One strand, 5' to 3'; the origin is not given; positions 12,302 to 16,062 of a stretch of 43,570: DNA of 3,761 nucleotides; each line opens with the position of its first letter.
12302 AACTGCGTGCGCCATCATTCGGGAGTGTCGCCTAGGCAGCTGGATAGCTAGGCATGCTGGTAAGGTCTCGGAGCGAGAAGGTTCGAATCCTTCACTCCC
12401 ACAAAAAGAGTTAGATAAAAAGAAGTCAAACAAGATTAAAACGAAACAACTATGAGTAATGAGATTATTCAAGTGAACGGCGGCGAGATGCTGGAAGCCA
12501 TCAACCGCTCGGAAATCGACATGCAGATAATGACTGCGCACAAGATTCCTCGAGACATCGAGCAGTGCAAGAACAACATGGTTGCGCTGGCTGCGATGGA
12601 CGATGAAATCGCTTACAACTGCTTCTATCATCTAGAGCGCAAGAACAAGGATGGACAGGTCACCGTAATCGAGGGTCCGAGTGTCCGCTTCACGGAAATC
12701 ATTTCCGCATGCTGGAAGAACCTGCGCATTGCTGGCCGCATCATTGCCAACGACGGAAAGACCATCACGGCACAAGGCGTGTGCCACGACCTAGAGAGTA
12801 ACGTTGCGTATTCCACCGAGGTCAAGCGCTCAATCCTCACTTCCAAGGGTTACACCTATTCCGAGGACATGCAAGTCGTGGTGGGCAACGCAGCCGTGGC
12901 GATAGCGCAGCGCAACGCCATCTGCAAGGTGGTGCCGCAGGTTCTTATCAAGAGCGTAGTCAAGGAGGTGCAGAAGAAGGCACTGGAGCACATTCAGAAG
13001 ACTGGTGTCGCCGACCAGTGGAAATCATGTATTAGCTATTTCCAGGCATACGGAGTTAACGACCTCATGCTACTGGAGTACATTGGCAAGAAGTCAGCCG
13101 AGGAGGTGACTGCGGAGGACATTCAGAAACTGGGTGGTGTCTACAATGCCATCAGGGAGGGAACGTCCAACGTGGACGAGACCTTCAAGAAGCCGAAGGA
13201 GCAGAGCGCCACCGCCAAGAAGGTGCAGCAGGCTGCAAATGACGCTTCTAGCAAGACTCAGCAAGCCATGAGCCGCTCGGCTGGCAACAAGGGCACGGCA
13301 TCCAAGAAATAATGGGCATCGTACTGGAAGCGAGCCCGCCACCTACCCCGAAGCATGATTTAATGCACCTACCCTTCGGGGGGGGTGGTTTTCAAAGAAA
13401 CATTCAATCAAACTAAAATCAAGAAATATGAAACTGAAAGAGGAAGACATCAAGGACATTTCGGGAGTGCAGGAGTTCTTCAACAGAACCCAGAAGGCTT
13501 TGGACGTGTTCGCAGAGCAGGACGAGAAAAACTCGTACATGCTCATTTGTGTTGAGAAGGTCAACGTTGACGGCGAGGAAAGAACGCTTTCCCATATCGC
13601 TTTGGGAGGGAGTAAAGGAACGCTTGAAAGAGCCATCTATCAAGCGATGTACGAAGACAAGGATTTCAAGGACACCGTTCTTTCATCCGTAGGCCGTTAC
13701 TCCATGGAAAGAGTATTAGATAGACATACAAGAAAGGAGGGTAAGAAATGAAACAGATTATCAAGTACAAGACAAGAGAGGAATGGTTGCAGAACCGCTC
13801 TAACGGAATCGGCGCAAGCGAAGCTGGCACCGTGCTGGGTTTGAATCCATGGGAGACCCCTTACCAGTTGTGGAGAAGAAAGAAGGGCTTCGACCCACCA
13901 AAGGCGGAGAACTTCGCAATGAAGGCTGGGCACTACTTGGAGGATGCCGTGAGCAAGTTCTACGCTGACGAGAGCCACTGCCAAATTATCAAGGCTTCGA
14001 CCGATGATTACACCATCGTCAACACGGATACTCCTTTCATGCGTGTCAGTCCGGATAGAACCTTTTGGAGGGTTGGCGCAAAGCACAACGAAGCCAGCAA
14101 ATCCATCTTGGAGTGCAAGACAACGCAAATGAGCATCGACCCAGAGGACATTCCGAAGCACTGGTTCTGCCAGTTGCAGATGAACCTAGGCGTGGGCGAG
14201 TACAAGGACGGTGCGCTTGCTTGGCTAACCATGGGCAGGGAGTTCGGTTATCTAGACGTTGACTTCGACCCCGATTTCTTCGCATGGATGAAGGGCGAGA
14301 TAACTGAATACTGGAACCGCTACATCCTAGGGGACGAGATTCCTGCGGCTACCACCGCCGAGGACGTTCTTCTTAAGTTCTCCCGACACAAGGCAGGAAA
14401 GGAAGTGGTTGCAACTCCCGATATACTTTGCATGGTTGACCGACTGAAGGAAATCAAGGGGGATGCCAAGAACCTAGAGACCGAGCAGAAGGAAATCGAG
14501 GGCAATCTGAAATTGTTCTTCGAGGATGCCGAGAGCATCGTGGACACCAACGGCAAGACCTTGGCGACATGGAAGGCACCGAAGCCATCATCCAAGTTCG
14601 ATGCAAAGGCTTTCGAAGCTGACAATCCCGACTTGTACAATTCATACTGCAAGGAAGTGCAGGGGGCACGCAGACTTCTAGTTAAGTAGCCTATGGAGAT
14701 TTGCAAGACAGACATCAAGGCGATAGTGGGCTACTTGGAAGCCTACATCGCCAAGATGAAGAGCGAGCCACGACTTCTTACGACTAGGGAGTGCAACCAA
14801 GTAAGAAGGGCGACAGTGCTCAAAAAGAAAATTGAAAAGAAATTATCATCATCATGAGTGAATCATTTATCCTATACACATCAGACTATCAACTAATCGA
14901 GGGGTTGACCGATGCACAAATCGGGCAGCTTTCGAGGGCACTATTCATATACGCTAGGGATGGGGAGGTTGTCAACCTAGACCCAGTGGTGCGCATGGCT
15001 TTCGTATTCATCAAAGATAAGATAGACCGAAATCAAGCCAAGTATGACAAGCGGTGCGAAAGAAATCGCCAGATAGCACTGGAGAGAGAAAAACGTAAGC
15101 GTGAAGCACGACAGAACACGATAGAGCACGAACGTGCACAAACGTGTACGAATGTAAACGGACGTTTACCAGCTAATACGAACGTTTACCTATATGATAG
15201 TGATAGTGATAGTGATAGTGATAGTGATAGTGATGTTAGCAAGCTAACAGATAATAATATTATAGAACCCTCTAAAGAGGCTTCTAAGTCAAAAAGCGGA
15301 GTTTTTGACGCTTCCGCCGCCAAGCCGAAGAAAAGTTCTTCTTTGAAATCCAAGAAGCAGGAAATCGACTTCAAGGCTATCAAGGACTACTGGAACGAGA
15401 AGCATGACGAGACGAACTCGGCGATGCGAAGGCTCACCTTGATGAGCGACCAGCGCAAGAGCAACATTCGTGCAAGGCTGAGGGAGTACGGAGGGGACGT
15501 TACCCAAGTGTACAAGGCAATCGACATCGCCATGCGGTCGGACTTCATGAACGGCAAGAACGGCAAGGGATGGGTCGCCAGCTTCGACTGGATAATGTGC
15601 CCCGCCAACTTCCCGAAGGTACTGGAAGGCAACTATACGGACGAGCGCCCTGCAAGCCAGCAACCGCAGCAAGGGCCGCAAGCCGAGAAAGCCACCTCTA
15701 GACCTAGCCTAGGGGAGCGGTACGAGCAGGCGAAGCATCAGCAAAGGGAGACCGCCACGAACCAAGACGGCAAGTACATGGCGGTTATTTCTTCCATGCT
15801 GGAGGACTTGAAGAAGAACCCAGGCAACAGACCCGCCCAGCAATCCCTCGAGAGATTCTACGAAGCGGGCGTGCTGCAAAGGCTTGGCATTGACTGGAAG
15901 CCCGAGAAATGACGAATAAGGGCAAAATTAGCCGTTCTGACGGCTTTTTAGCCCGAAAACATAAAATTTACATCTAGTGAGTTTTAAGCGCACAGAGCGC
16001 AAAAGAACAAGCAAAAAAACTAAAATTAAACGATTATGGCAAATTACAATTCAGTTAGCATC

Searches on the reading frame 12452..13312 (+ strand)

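Call 17: search_protein_families(library=phrogs, max_evalue=0.00001, proteins=[window:12452-13312:+])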
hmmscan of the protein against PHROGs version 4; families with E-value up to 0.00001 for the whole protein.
window:12452-13312:+ (286 aa): 1 family
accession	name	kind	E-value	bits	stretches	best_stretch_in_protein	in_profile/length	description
phrog_3657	-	unknown function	1.3e-54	186.2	1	11-274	23-282/289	-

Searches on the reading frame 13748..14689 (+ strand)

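Call 17: search_protein_families(library=phrogs, max_evalue=0.00001, proteins=[window:13748-14689:+])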
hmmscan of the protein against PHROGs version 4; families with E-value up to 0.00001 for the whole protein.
window:13748-14689:+ (313 aa): 2 families
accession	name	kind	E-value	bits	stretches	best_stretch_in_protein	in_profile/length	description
phrog_434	-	DNA, RNA and nucleotide metabolism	1.4e-76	259.1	1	4-313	51-362/372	RecE-like recombination exonuclease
phrog_6244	-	unknown function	2.4e-06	29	1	226-313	17-106/107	-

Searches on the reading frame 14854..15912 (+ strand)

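Call 17: search_protein_families(library=phrogs, max_evalue=0.00001, proteins=[window:14854-15912:+])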
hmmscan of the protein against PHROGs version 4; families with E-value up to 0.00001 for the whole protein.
window:14854-15912:+ (352 aa): 9 families
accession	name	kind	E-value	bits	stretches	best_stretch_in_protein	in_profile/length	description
phrog_10469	-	DNA, RNA and nucleotide metabolism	7.3e-27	95.5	1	77-275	114-286/305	DnaD-like helicase loader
phrog_19658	-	DNA, RNA and nucleotide metabolism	1.6e-21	78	1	160-277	152-265/283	replication initiation protein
phrog_16304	-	unknown function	1.6e-20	75.1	1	3-268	5-227/244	-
phrog_345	-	DNA, RNA and nucleotide metabolism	2.2e-18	68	1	86-267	108-295/297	replication initiation O-like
phrog_5810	-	DNA, RNA and nucleotide metabolism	3.8e-14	53.9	1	78-261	109-266/268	replication initiation protein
phrog_19415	-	unknown function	2.4e-10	41.8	1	3-186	6-177/224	-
phrog_15768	-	unknown function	3.2e-09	38.1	1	1-163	1-149/228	-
phrog_22470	-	DNA, RNA and nucleotide metabolism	4e-07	30.2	1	132-262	207-339/340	replication protein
phrog_9773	-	DNA, RNA and nucleotide metabolism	9.6e-07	29.8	1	118-260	137-286/288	replication initiation O-like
